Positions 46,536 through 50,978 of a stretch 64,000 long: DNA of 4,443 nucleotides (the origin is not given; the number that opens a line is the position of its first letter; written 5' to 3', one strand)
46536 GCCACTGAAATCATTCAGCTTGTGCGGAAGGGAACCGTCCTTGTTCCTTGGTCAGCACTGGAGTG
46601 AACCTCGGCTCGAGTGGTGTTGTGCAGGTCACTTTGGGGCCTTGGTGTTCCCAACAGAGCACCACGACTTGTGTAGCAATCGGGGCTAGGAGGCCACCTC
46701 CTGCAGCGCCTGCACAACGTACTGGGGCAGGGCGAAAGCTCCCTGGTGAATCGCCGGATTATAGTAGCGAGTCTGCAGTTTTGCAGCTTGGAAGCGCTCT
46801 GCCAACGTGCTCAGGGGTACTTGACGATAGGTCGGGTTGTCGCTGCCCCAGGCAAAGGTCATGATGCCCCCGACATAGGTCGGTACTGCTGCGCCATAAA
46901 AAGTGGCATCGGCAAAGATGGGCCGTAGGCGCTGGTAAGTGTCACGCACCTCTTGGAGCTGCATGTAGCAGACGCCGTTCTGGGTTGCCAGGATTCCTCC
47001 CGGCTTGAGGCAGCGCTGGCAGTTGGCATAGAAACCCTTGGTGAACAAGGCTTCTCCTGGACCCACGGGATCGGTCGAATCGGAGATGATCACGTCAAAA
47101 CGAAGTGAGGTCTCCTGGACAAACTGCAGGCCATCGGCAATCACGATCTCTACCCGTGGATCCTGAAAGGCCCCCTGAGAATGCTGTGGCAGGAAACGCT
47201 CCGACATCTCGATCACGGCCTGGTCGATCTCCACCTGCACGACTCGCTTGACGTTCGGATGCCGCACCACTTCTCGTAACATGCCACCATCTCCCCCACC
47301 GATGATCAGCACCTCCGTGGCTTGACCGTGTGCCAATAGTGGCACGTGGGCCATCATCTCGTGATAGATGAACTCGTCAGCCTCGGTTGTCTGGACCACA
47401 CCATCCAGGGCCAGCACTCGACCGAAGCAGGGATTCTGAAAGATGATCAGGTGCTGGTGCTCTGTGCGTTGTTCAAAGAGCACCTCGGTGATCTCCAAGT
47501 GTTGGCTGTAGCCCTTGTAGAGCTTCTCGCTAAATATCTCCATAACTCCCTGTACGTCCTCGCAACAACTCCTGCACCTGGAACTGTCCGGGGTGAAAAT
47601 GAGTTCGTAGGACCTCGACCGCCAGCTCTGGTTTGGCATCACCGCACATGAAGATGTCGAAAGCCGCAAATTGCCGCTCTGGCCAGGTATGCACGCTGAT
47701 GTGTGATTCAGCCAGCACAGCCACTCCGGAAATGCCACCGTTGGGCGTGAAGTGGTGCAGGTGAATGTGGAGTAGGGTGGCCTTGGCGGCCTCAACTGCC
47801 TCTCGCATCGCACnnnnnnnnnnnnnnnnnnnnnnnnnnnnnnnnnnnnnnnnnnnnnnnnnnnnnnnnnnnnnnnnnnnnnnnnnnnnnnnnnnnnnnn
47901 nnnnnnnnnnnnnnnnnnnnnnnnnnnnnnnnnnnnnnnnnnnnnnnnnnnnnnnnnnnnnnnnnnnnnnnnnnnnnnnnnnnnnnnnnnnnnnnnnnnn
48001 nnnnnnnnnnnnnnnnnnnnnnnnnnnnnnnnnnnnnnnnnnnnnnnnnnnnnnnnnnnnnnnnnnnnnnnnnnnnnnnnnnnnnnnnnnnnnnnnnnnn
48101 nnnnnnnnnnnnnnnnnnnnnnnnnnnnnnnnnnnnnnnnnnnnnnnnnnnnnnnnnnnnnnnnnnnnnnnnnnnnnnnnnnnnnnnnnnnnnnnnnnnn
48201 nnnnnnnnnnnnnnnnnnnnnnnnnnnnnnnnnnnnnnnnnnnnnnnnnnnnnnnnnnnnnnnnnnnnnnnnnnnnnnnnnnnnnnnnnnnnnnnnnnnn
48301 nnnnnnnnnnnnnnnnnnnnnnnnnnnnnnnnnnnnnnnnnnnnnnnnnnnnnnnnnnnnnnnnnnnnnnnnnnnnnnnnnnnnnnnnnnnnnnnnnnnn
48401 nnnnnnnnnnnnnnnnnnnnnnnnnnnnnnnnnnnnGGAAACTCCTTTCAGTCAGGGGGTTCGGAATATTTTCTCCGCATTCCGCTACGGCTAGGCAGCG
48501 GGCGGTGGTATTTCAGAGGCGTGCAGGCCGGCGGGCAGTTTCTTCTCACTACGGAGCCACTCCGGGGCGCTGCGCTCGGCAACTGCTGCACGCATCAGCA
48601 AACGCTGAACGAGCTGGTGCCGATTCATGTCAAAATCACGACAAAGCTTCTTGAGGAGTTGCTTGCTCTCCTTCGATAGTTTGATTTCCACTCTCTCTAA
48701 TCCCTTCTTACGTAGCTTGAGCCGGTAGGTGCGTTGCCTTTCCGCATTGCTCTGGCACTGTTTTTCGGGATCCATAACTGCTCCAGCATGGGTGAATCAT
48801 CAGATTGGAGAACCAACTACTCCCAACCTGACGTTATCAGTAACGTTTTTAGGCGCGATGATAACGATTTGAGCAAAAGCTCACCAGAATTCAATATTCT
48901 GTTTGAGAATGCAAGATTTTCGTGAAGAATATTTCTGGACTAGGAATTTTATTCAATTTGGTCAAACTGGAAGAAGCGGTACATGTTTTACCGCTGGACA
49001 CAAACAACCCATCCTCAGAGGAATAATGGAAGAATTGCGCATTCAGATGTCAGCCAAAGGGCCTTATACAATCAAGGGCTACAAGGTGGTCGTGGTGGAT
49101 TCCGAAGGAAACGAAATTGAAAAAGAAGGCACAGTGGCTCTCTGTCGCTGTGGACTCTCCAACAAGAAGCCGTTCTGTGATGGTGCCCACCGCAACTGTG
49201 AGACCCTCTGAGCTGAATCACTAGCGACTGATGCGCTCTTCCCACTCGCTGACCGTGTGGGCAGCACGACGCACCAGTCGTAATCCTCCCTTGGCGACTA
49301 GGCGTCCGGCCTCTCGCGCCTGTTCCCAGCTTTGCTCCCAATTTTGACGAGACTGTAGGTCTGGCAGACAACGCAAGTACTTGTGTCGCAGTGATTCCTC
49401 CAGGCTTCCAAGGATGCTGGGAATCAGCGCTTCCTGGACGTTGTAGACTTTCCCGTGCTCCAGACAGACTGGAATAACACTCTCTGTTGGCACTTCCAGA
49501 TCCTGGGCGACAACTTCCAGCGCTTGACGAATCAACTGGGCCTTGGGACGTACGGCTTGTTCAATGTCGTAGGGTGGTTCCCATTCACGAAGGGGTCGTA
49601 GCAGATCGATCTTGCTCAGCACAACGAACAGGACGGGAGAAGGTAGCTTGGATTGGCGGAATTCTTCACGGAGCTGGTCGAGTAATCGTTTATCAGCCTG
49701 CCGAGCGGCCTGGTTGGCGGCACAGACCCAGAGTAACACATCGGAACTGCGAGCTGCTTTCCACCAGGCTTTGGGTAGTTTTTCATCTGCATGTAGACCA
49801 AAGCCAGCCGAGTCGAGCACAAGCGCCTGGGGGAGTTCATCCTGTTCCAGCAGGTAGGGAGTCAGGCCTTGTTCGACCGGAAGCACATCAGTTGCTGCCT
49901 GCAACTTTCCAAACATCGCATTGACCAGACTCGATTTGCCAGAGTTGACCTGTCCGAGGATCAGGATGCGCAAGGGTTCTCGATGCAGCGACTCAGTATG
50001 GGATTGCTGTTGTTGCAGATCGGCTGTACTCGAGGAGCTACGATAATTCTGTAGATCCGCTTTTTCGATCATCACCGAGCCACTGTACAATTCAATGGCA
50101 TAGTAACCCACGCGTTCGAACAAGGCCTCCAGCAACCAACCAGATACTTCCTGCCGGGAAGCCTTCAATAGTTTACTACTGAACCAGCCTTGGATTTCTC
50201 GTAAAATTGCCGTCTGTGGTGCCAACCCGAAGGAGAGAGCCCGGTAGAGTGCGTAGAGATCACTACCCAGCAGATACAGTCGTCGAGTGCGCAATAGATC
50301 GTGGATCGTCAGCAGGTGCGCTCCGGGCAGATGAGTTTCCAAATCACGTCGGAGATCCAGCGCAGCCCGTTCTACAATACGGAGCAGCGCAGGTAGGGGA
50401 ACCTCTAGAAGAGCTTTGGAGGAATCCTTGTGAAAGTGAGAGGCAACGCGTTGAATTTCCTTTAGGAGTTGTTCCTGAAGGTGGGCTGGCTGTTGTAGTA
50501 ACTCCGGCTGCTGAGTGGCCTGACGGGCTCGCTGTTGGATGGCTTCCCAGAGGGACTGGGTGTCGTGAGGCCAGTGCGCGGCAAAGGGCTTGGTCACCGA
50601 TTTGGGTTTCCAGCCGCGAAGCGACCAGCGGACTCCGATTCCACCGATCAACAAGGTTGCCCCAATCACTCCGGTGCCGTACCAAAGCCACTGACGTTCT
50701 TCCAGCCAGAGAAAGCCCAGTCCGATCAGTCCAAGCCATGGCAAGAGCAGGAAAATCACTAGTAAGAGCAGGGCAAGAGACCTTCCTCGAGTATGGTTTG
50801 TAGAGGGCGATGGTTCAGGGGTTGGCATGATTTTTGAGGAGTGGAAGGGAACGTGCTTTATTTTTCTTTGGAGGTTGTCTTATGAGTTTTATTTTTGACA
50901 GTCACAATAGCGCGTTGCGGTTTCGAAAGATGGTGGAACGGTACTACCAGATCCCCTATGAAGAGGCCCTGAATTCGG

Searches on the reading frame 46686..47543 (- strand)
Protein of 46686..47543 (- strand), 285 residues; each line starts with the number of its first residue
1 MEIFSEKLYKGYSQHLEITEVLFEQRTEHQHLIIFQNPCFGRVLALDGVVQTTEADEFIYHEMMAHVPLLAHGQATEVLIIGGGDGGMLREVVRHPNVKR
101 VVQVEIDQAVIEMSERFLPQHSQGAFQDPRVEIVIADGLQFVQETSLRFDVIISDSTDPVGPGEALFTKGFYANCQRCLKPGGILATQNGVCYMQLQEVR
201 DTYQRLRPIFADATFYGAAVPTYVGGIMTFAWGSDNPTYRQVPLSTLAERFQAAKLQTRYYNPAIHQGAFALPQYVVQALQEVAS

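Call 12: find_related_loci(query=window:46689-47543:-, collection=genome_contigs, flank=10000)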
Query seq(285 aa) (285 aa) in genome_contigs; peptide patterns used: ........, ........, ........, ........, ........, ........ (x = any residue, [..] = any of these).
600 stretches matched a pattern (row limit reached: there are more); 577 encode a relative of the query (tblastn E <= 1e-3); the best 80 are kept; 80 distinct loci.
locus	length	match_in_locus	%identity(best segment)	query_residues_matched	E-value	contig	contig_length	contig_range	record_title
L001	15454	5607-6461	96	1-285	0e+0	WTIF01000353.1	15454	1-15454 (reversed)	MAG: Deltaproteobacteria bacterium isolate PL36313bin_19 NODE_1365_length_15454_cov_7.441133, whole genome shotgun seque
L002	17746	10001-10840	73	1-280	1e-142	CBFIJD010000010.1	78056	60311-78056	MAG: uncultured bacterium isolate Co_bin_862_strict genome assembly, contig: Co_bin_862_strict_c10, whole genome shotgun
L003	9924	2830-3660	66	4-280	7e-128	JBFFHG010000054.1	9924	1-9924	MAG: Desulfosarcinaceae bacterium isolate Mix_mud16.2022.02.17 k141_3287116_length_9924_cov_6.0000, whole genome shotgun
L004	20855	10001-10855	63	1-285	5e-125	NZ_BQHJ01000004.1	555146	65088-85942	Pseudomonas pseudonitroreducens strain BML-PP015 sequence04, whole genome shotgun sequence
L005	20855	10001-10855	63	1-285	4e-125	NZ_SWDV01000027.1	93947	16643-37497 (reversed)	Pseudomonas nicosulfuronedens strain LAM1902 LAM1902_ctg027, whole genome shotgun sequence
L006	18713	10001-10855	63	1-285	9e-125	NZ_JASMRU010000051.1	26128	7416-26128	Pseudomonas sp. CAN1 strain SPPC 2814 scaffold51.1, whole genome shotgun sequence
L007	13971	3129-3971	63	2-282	2e-123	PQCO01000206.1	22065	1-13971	MAG: Candidatus Sedimenticola endophacoides isolate N3_P5 NODE_23_length_22065_cov_16.5346, whole genome shotgun sequenc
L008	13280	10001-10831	64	4-280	3e-123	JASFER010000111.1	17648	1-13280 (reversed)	MAG: Desulfobacteraceae bacterium isolate D0606M12metaG_Bin_670 D0606M12metaG_FD_scaffold_691_c1, whole genome shotgun s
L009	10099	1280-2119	64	1-280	3e-122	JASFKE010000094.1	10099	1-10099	MAG: Desulfobacteraceae bacterium isolate D0608U20metaG_Bin_52 D0608U20metaG_FD_scaffold_322_c1, whole genome shotgun se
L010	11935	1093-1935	60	2-282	3e-121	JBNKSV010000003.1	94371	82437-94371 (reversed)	MAG: Sedimenticolaceae bacterium isolate B1.bin.13.strict NODE_3_length_94371_cov_4.218052, whole genome shotgun sequenc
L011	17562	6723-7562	61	1-280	9e-121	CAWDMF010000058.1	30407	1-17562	MAG: uncultured Gammaproteobacteria bacterium isolate MFD03551.bin.2.90 genome assembly, contig: contig_79182, whole gen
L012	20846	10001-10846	62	1-281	2e-120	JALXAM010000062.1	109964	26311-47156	MAG: Sedimenticola sp. isolate T2_metabat1_scaf2bin.270 T2_NODE_58_length_109964_cov_7.950909, whole genome shotgun sequ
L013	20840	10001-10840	61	1-280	7e-120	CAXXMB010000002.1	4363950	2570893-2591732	MAG: uncultured Desulfatitalea sp. isolate 24a4592a-339c-494a-8bd6-25b06643d142 genome assembly, contig: contig_2, whole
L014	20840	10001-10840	61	1-280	4e-120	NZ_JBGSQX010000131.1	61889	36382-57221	MAG: Desulfococcus sp. isolate JTS-AC343 k141_2243869, whole genome shotgun sequence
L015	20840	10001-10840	63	1-280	1e-119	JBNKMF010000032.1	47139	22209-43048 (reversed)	MAG: Gammaproteobacteria bacterium isolate H1.bin.24.strict NODE_32_length_47139_cov_144.382007, whole genome shotgun se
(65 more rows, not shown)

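Call 18: find_encoding_contigs(protein=window:46686-47543:-, flank=10000, max_places=10)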
Protein window:46686-47543:- (285 aa): 22 contigs read that carry it; 10 places shown.
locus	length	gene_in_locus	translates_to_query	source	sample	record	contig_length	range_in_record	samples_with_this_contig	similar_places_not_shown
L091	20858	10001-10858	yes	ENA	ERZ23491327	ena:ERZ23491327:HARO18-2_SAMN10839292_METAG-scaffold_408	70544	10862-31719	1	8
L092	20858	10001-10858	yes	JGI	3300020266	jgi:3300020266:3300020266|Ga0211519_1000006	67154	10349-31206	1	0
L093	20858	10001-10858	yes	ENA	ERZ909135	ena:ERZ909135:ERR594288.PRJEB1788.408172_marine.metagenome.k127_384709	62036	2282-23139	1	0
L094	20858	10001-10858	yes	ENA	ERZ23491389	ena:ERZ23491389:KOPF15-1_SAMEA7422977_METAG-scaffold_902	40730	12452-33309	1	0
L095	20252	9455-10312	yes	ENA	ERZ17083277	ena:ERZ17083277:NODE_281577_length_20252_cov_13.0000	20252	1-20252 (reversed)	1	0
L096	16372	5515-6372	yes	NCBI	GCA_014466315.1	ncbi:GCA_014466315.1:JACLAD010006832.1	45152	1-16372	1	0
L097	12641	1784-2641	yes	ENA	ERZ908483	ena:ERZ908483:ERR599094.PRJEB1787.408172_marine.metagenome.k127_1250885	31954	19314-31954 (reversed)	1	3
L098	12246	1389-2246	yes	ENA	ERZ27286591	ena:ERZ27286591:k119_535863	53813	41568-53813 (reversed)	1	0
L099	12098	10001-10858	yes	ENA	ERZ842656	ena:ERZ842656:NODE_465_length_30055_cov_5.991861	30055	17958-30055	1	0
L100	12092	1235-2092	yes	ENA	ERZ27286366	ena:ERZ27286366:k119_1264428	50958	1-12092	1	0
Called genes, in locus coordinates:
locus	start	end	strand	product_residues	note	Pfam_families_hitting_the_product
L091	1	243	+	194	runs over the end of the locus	PF00329:Complex1_30kDa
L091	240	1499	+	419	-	PF00346:Complex1_49kDa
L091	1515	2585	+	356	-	PF00146:NADHdh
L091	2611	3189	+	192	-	PF13183:Fer4_8 (faint), PF13484:Fer4_16 (faint), PF14697:Fer4_21 (faint), PF12797:Fer4_2 (faint), PF13237:Fer4_10 (faint), PF12838:Fer4_7, PF13187:Fer4_9, PF00037:Fer4, +1 more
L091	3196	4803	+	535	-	PF02511:Thy1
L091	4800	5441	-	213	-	-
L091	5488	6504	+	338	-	-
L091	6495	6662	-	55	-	-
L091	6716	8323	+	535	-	PF01926:MMR_HSR1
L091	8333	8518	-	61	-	PF09360:zf-CDGSH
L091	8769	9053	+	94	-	PF10723:RepB-RCR_reg (weak)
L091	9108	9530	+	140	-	PF02675:AdoMet_dc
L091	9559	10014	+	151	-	PF02675:AdoMet_dc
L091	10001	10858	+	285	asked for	PF17284:Spermine_synt_N, PF01564:Spermine_synth, PF13649:Methyltransf_25 (faint)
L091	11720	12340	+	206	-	PF08241:Methyltransf_11, PF01209:Ubie_methyltran (weak), PF13649:Methyltransf_25 (weak), PF13847:Methyltransf_31 (weak)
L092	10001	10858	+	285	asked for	PF17284:Spermine_synt_N, PF01564:Spermine_synth, PF13649:Methyltransf_25 (faint)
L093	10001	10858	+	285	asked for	PF17284:Spermine_synt_N, PF01564:Spermine_synth, PF13649:Methyltransf_25 (faint)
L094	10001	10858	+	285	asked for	PF17284:Spermine_synt_N, PF01564:Spermine_synth, PF13649:Methyltransf_25 (faint)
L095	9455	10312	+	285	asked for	PF17284:Spermine_synt_N, PF01564:Spermine_synth, PF13649:Methyltransf_25 (faint)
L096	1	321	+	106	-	?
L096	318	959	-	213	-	-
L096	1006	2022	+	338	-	-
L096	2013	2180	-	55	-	-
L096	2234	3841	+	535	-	PF01926:MMR_HSR1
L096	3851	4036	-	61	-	PF09360:zf-CDGSH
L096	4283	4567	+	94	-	PF10723:RepB-RCR_reg (weak)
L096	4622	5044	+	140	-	PF02675:AdoMet_dc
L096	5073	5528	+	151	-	PF02675:AdoMet_dc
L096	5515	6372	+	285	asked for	PF17284:Spermine_synt_N, PF01564:Spermine_synth, PF13649:Methyltransf_25 (faint)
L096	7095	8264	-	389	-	PF00589:Phage_integrase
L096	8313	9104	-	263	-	-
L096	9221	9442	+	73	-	PF12728:HTH_17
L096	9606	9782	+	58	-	PF13338:AbiEi_4 (weak), PF12728:HTH_17, PF13411:MerR_1 (weak)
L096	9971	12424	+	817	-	PF08706:D5_N, PF19263:DUF5906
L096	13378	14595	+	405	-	-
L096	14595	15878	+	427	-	-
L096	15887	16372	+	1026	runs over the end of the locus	-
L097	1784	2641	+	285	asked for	PF17284:Spermine_synt_N, PF01564:Spermine_synth, PF13649:Methyltransf_25 (faint)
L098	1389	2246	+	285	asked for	PF17284:Spermine_synt_N, PF01564:Spermine_synth, PF13649:Methyltransf_25 (faint)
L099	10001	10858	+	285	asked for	PF17284:Spermine_synt_N, PF01564:Spermine_synth, PF13649:Methyltransf_25 (faint)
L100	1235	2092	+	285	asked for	PF17284:Spermine_synt_N, PF01564:Spermine_synth, PF13649:Methyltransf_25 (faint)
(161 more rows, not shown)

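Call 61: list_cluster_members(proteins=[window:46686-47543:-, window:43202-44095:-, window:45204-45824:-])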
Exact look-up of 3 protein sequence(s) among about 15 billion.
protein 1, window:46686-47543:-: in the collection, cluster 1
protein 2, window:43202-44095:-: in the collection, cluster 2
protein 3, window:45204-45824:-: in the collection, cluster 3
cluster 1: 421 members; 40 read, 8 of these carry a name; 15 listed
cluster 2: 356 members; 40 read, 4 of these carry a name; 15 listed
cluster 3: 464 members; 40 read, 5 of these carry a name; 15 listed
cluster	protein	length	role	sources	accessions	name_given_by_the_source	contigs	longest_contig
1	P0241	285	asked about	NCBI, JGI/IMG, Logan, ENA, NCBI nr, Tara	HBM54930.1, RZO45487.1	MAG TPA: polyamine aminopropyltransferase [Deltaproteobacteria bacterium] | spermidine synthase | MAG: polyamine aminopropyltransferase [Pseudomonadota bacterium]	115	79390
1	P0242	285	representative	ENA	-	-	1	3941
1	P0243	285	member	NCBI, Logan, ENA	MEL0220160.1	MAG: polyamine aminopropyltransferase [Deltaproteobacteria bacterium]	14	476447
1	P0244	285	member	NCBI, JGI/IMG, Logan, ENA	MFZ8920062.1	MAG: polyamine aminopropyltransferase [bacterium] | spermidine synthase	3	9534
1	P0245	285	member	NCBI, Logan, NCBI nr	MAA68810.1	MAG: spermidine synthase [Deltaproteobacteria bacterium] | spermidine synthase [Deltaproteobacteria bacterium]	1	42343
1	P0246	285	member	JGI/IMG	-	spermidine synthase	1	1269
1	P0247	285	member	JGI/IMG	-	spermidine synthase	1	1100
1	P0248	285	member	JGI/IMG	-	spermidine synthase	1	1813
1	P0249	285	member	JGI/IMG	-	spermidine synthase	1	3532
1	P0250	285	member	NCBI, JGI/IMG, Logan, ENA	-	-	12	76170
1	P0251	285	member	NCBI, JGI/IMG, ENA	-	-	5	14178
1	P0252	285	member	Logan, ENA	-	-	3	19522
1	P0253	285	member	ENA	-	-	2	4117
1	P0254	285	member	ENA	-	-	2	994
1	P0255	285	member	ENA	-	-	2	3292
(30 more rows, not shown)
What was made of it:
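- Closest known: Dehalococcoides ssrA-specific genomic islands. Different: The host is an uncultured marine bacterium labelled Deltaproteobacteria/Pseudomonadota (calls 12, 61).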

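Call 74: search_protein_families(library=phrogs, proteins=[L096:7095-8264:-, L096:8313-9104:-, L096:9221-9442:+, L096:9606-9782:+, L096:9971-12424:+, L096:13378-14595:+, L096:14595-15878:+], max_evalue=0.001)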
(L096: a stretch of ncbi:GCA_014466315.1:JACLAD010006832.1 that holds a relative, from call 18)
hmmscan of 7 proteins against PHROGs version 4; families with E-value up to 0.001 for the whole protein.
L096:7095-8264:- (389 aa): 6 families
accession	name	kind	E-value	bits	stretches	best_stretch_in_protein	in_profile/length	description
phrog_1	-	integration and excision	1.1e-51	177.9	1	40-369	116-436/611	integrase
phrog_216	-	integration and excision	4e-31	109.2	1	169-366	15-222/301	integrase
phrog_37709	-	unknown function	1.7e-07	32.2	1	174-255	26-106/116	-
phrog_7244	-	integration and excision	7.7e-07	29.6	1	50-276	23-244/263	integrase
phrog_7685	-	integration and excision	6.3e-06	26.9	1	253-363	115-218/240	integrase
phrog_35951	-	unknown function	9.5e-06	27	1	312-367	6-61/97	-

L096:8313-9104:- (263 aa): 3 families
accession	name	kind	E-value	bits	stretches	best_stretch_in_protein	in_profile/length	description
phrog_8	-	transcription regulation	2.5e-07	31.5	1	18-179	165-297/346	transcriptional regulator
phrog_2328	-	transcription regulation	8.9e-07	29.7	1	15-85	16-86/128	transcriptional repressor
phrog_4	-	transcription regulation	5.5e-05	23.3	1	18-104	140-205/400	transcriptional repressor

L096:9221-9442:+ (73 aa): 10 families
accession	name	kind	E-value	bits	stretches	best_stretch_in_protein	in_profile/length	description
phrog_66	-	integration and excision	3.8e-09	37.7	1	4-57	88-142/412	excisionase and transcriptional regulator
phrog_10045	-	DNA, RNA and nucleotide metabolism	6.3e-09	36.5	1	3-57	14-69/74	HTH DNA binding protein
phrog_1877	-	DNA, RNA and nucleotide metabolism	2.2e-06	28.6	1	8-62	59-112/129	DNA binding protein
phrog_668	-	DNA, RNA and nucleotide metabolism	3.9e-06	27.7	1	4-58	58-113/181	HTH DNA binding protein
phrog_2907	-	integration and excision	1.6e-05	26.3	1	9-40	6-37/117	excisionase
phrog_57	-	head and packaging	7.5e-05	23.6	1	5-67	8-71/199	terminase small subunit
phrog_7735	-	integration and excision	0.00033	22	1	6-57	2-52/99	excisionase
phrog_6401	-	DNA, RNA and nucleotide metabolism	0.00047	21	1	9-55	9-56/64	DNA binding protein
phrog_2655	-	integration and excision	0.00059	20.5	1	9-63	114-172/181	excisionase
phrog_1840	-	integration and excision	0.00084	20.8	1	11-60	8-58/90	excisionase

L096:9606-9782:+ (58 aa): 7 families
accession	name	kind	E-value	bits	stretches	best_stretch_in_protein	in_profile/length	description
phrog_66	-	integration and excision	5.9e-09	37.1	1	5-53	89-138/412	excisionase and transcriptional regulator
phrog_2474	-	transcription regulation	7.1e-06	26.9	1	6-38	45-77/118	MerR-like transcriptional regulator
phrog_1729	-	unknown function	2.1e-05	25.6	1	10-53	93-136/142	-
phrog_2907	-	integration and excision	2.6e-05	25.6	1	8-52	5-54/117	excisionase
phrog_57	-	head and packaging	0.00033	21.6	1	7-46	10-50/199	terminase small subunit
phrog_575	-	integration and excision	0.00054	21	1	5-41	9-45/71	Cox-like excisionase and repressor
phrog_597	-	DNA, RNA and nucleotide metabolism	0.00098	20.2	1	3-33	106-136/200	DNA binding protein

L096:9971-12424:+ (817 aa): 15 families
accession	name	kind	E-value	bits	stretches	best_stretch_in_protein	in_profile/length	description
phrog_1829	-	DNA, RNA and nucleotide metabolism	3.4e-113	380.3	1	41-778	5-739/772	DNA primase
phrog_864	-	DNA, RNA and nucleotide metabolism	2.5e-77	262.3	1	387-789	231-616/1064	DNA primase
phrog_6088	-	DNA, RNA and nucleotide metabolism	1.6e-71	242.8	1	386-786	358-754/772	DNA primase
phrog_1156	-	DNA, RNA and nucleotide metabolism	9.9e-59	200.7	1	61-776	22-803/855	DNA primase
phrog_2478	-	DNA, RNA and nucleotide metabolism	6.3e-43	148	1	452-786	502-831/854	DNA polymerase/primase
phrog_13901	-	DNA, RNA and nucleotide metabolism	1.2e-40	140.8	1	40-345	9-292/341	DNA primase/helicase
phrog_7601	-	unknown function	1.5e-37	130.6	1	530-785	19-260/289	-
phrog_3022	-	DNA, RNA and nucleotide metabolism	9.1e-28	98.1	1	40-342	7-289/788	DNA primase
phrog_1883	-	DNA, RNA and nucleotide metabolism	8.4e-22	78.3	1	499-743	458-709/756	DNA helicase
phrog_16950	-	DNA, RNA and nucleotide metabolism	2.8e-21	76.1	1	427-803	454-836/843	DNA primase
phrog_8643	-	DNA, RNA and nucleotide metabolism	3.2e-16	60.6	2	111-215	78-172/179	DNA polymerase/primase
phrog_16213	-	DNA, RNA and nucleotide metabolism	4.6e-16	59.3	1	458-696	315-563/732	DNA primase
phrog_4210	-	DNA, RNA and nucleotide metabolism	2.7e-10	39.7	1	493-760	138-405/1304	DNA polymerase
phrog_15962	-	DNA, RNA and nucleotide metabolism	3.4e-07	29.9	1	39-235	28-213/835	DNA primase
phrog_2249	-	DNA, RNA and nucleotide metabolism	5.5e-07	29.6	1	383-687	397-672/802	DNA primase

L096:13378-14595:+ (405 aa): 0 families

L096:14595-15878:+ (427 aa): 0 families
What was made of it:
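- Closest known: Dehalococcoides ssrA-specific genomic islands. Different: This family uses a PF00589 tyrosine integrase with excisionase-like HTH_17 proteins and a D5_N primase (calls 18, 74).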

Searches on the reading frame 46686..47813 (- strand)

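Call 11: search_protein_families(library=pfam, proteins=[window:46686-47813:-], max_evalue=0.01)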
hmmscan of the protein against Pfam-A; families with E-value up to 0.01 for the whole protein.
window:46686-47813:- (375 aa): 5 families
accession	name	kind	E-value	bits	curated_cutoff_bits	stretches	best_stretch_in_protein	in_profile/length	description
PF01564.23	Spermine_synth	-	1.3e-64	217.6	22.9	1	147-328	1-181/186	Spermine/spermidine synthase domain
PF17284.7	Spermine_synt_N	-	1.2e-14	54.3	22.1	1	94-144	3-53/53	Spermidine synthase tetramerisation domain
PF13649.12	Methyltransf_25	-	3.7e-05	24.8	27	1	168-273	1-97/97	Methyltransferase domain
PF08241.18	Methyltransf_11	-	8.1e-05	23.6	21.2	1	171-276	3-94/95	Methyltransferase domain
PF08242.18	Methyltransf_12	-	0.00037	21.6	30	1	169-275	1-98/98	Methyltransferase domain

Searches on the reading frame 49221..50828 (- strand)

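Call 11: search_protein_families(library=pfam, proteins=[window:49221-50828:-], max_evalue=0.01)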
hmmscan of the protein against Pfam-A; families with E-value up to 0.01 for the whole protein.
window:49221-50828:- (535 aa): 2 families
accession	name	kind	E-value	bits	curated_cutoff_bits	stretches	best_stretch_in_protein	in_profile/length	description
PF01926.29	MMR_HSR1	-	2.7e-10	40.8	21.9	1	287-391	1-103/113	50S ribosome-binding GTPase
PF00350.29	Dynamin_N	-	3.1e-05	24.5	27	0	288-308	1-21/168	Dynamin family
